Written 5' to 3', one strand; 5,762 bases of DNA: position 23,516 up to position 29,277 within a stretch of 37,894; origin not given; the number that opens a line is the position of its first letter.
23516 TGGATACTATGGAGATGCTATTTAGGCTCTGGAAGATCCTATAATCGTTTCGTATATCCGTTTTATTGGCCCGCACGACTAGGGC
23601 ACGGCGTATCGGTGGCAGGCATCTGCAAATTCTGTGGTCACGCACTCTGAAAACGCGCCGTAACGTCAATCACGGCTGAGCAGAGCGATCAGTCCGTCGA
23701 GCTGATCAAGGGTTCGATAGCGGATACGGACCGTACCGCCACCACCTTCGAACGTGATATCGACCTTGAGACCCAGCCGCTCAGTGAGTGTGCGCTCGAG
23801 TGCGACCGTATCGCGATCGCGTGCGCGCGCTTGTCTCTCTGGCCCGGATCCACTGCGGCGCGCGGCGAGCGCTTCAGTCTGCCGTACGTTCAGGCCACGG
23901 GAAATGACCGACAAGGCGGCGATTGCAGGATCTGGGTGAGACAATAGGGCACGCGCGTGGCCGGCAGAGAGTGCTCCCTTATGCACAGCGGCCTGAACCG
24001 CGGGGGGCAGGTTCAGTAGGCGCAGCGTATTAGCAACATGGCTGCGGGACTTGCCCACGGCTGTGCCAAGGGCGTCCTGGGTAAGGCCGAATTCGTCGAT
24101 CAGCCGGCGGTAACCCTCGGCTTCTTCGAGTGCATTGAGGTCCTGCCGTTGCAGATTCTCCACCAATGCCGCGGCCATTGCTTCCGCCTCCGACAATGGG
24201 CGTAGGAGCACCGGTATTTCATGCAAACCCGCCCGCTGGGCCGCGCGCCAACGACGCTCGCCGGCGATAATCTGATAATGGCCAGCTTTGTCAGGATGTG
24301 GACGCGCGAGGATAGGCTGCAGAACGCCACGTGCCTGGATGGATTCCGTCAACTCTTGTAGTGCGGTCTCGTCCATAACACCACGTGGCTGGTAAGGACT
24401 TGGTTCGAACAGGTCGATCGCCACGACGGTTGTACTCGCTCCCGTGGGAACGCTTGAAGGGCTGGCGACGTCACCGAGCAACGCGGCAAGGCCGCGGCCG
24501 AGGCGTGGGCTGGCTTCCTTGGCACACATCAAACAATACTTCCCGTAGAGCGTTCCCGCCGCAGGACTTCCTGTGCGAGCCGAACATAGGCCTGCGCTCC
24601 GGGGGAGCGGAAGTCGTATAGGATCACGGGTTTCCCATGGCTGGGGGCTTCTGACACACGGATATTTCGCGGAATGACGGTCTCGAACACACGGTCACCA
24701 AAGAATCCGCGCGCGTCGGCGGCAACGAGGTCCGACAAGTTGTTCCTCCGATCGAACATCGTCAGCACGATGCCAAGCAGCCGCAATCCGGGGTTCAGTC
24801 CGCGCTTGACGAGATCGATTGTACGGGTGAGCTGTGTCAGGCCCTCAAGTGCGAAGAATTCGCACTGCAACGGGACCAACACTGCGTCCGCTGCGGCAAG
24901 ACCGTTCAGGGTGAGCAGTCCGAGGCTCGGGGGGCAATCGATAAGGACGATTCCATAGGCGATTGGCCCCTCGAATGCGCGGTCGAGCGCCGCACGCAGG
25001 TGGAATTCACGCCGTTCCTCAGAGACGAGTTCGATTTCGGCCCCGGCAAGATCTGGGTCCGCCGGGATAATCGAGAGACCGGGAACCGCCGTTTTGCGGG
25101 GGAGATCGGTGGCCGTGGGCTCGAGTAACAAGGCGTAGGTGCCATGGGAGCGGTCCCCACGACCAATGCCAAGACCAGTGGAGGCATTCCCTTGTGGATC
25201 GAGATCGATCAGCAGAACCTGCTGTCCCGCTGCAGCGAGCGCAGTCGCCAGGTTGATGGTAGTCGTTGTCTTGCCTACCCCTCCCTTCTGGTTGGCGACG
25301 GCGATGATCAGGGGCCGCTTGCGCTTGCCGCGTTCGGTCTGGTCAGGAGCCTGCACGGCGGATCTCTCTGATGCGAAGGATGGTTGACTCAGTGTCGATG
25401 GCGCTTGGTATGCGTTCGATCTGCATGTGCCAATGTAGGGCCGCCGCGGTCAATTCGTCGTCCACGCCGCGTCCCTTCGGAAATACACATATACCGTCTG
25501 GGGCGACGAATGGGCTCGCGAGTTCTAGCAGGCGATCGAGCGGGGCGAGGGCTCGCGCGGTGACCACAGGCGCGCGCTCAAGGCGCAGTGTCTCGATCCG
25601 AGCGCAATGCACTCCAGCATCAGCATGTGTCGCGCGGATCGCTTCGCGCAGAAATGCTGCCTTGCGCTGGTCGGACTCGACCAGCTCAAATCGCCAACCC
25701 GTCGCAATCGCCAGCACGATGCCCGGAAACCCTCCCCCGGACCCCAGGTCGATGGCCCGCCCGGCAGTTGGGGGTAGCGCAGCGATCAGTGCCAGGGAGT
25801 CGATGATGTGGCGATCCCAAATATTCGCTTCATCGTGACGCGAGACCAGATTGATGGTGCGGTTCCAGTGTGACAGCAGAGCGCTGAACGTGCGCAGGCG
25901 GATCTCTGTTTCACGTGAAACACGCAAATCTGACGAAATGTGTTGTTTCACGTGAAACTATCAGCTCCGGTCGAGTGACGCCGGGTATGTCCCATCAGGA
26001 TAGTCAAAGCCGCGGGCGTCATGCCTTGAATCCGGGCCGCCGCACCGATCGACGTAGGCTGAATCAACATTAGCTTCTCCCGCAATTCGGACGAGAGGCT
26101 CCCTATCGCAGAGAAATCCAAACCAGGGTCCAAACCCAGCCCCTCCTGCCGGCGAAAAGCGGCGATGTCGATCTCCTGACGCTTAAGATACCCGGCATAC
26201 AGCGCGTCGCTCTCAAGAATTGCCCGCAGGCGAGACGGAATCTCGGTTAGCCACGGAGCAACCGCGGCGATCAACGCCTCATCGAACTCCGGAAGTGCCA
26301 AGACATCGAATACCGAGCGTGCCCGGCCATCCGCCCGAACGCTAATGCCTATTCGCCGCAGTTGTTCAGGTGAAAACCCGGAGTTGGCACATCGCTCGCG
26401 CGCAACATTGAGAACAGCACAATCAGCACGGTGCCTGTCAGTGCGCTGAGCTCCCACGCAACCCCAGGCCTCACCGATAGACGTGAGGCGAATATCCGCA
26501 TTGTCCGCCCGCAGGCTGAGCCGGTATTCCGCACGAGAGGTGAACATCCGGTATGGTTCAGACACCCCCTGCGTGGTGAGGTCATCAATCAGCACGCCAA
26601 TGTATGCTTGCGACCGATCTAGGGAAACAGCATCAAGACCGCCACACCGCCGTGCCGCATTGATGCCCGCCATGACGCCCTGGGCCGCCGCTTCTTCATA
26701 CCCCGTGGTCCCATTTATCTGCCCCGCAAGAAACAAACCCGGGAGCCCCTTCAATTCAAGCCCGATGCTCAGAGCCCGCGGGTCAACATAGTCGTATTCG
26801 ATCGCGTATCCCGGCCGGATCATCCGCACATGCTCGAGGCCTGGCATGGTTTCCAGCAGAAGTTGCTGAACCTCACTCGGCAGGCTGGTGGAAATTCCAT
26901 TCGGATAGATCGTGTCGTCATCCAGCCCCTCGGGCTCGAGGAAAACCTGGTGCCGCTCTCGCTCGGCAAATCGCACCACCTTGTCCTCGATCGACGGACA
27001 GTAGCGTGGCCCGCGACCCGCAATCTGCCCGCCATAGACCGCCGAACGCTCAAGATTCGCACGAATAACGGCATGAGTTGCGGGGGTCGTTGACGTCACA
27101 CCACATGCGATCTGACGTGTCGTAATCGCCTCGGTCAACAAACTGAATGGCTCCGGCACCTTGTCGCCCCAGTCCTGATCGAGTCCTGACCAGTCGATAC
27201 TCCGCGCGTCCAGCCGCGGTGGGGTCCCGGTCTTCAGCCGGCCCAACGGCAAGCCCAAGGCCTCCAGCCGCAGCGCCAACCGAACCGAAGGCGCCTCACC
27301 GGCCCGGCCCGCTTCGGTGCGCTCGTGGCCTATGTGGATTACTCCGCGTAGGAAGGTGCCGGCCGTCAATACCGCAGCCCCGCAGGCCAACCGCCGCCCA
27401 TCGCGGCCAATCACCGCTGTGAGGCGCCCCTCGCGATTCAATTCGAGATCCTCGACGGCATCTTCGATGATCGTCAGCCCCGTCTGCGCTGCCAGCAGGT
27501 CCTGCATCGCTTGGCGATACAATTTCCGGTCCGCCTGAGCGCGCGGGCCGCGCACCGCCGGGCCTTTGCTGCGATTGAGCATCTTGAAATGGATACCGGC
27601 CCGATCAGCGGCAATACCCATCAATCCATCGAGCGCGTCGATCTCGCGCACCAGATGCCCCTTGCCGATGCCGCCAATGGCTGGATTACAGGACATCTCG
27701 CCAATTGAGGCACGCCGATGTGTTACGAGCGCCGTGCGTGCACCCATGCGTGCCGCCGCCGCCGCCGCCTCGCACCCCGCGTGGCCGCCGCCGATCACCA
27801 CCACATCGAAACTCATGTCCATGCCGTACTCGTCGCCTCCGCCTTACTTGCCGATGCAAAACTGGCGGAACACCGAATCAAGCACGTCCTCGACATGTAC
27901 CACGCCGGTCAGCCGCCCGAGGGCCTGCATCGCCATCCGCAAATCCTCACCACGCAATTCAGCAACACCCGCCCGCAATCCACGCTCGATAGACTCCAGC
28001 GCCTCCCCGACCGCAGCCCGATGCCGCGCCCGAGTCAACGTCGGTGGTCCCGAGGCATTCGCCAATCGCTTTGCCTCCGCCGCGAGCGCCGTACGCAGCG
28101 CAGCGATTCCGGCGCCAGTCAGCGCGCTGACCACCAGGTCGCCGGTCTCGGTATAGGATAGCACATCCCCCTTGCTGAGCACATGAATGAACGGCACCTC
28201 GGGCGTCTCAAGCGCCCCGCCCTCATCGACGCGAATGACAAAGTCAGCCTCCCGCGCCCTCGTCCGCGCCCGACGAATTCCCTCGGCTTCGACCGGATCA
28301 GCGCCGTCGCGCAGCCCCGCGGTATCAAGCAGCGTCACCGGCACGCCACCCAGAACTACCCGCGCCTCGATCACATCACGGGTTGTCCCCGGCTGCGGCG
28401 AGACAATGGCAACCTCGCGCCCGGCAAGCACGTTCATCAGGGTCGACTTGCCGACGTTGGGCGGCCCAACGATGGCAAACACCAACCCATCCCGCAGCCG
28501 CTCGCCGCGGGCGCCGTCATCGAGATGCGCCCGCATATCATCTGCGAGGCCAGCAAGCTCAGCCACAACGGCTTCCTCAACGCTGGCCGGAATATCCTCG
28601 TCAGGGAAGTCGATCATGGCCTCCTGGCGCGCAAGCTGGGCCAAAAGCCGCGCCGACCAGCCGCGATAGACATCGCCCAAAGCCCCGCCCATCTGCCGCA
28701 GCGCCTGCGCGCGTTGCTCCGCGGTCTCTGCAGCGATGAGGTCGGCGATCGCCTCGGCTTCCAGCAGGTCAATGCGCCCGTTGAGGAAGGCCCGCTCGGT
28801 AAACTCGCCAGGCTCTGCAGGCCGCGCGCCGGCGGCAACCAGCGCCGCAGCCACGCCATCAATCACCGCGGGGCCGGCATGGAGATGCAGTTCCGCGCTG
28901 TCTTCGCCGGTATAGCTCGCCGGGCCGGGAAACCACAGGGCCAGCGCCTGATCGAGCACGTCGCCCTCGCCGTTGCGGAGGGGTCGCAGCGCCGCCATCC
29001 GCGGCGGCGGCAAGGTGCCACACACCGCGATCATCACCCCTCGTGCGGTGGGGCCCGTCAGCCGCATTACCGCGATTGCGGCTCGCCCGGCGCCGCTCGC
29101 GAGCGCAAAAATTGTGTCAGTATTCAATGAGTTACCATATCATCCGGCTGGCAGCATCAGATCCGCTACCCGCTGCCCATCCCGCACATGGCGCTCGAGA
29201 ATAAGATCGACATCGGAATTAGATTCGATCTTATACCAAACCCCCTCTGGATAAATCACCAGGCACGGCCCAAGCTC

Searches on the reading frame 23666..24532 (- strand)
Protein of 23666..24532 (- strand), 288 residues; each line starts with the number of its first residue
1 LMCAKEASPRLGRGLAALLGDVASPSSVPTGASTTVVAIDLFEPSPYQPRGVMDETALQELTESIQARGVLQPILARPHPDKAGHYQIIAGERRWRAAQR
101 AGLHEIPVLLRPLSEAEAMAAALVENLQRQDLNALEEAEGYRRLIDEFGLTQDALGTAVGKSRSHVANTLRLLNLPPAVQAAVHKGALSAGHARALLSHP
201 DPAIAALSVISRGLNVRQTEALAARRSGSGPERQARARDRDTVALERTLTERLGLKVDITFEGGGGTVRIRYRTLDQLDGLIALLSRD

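Call 65: search_protein_families(library=pfam, proteins=[window:23666-24532:-], max_evalue=0.00001)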
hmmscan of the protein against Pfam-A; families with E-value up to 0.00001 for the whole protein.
window:23666-24532:- (288 aa): 3 families
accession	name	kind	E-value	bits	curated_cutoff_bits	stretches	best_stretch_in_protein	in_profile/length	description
PF17762.8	HTH_ParB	-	4.5e-33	113.9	22.6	1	130-225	1-99/102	ParB HTH domain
PF02195.25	ParB_N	-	1e-31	109.3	26.3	1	36-128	5-95/95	ParB N-terminal domain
PF23552.2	ParB_C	-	7.3e-16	57.8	23.8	1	238-285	1-49/50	ParB dimerisation domain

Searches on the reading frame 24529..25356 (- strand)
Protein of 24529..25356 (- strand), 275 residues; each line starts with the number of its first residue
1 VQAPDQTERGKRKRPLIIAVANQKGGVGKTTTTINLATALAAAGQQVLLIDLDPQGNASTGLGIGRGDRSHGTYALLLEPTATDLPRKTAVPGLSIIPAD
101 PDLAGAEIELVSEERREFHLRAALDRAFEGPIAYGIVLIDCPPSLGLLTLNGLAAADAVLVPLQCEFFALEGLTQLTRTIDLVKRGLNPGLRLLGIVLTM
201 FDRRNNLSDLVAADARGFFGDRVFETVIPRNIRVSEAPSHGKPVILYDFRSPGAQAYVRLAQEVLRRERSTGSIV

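Call 65: search_protein_families(library=pfam, proteins=[window:24529-25356:-], max_evalue=0.00001)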
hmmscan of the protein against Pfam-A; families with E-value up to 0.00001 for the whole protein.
window:24529-25356:- (275 aa): 7 families
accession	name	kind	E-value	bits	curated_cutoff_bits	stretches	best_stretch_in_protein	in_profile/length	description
PF13614.12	AAA_31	-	7e-55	186.1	27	1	17-192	3-176/177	AAA domain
PF01656.29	CbiA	-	7e-31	107.2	25.4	1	18-244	1-125/125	CobQ/CobB/MinD/ParA nucleotide binding domain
PF09140.17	MipZ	-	2.7e-11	43.7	20.7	1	17-176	2-142/262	ATPase MipZ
PF10609.15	ParA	-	9.5e-11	42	27.1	1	17-58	5-46/246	NUBPL iron-transfer P-loop NTPase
PF00142.24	Fer4_NifH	-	1.4e-10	41.6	25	1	23-58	7-42/271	4Fe-4S iron sulfur cluster binding proteins, NifH/frxC family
PF06564.18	CBP_BcsQ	-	3.2e-07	30.6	21.3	1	17-166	3-148/234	Cellulose biosynthesis protein BcsQ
PF02374.21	ArsA_ATPase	-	2.5e-06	27.4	24.3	1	24-59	9-44/305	Anion-transporting ATPase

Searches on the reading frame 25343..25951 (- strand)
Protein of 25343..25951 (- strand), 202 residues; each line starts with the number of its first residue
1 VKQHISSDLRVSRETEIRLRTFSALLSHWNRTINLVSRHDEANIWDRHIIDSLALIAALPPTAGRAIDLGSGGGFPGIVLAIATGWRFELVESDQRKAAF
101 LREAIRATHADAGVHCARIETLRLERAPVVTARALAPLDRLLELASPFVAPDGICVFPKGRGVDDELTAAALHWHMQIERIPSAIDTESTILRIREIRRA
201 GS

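Call 65: search_protein_families(library=pfam, proteins=[window:25343-25951:-], max_evalue=0.00001)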
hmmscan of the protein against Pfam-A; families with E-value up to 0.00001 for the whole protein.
window:25343-25951:- (202 aa): 1 family
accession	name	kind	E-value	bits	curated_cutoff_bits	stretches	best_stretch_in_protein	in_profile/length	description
PF02527.21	GidB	-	4.5e-36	124.4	27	1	19-177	5-166/184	rRNA small subunit methyltransferase G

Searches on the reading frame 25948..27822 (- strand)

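Call 65: search_protein_families(library=pfam, proteins=[window:25948-27822:-], max_evalue=0.00001)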
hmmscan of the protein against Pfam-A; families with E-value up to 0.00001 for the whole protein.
window:25948-27822:- (624 aa): 4 families
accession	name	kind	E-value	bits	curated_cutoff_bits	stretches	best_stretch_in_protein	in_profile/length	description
PF01134.28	GIDA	-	6.1e-160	533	22.1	1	6-395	1-389/391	Glucose inhibited division protein A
PF13932.14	SAM_GIDA_C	-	4.1e-20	71.8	27.1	1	555-610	2-57/57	tRNA modifying enzyme MnmG/GidA C-terminal helical bundle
PF12831.13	FAD_oxidored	-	5.8e-10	39.5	27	1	6-154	1-142/416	FAD dependent oxidoreductase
PF21680.2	GIDA_C_1st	-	5e-09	37.2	24.7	1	460-550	3-96/96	tRNA modifying enzyme MnmG/GidA C-terminal helical domain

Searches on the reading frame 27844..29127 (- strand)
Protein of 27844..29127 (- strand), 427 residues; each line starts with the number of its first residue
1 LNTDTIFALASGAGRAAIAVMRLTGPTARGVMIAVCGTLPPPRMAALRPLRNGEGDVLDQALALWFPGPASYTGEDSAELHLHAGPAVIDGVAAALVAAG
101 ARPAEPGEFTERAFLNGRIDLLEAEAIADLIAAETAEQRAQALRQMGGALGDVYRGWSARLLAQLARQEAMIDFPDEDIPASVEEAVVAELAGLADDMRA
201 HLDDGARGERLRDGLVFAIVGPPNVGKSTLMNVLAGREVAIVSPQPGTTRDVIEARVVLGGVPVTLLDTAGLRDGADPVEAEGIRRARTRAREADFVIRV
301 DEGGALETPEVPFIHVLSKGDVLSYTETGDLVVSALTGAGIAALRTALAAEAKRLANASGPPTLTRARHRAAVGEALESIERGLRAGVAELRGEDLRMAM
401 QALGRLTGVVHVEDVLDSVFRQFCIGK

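Call 65: search_protein_families(library=pfam, proteins=[window:27844-29127:-], max_evalue=0.00001)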
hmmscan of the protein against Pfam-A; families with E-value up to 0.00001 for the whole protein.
window:27844-29127:- (427 aa): 4 families
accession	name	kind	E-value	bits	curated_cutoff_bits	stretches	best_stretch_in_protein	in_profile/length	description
PF12631.12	MnmE_helical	-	5.9e-46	157.7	40.1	1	121-424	1-211/211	MnmE helical domain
PF10396.14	TrmE_N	-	1.6e-35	122.3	29.8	1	5-118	1-117/117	GTP-binding protein TrmE N-terminus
PF01926.29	MMR_HSR1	-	6.4e-21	75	21.9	1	217-300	2-82/113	50S ribosome-binding GTPase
PF02421.24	FeoB_N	-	1.3e-07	31.7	27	1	217-307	3-92/156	Ferrous iron transport protein B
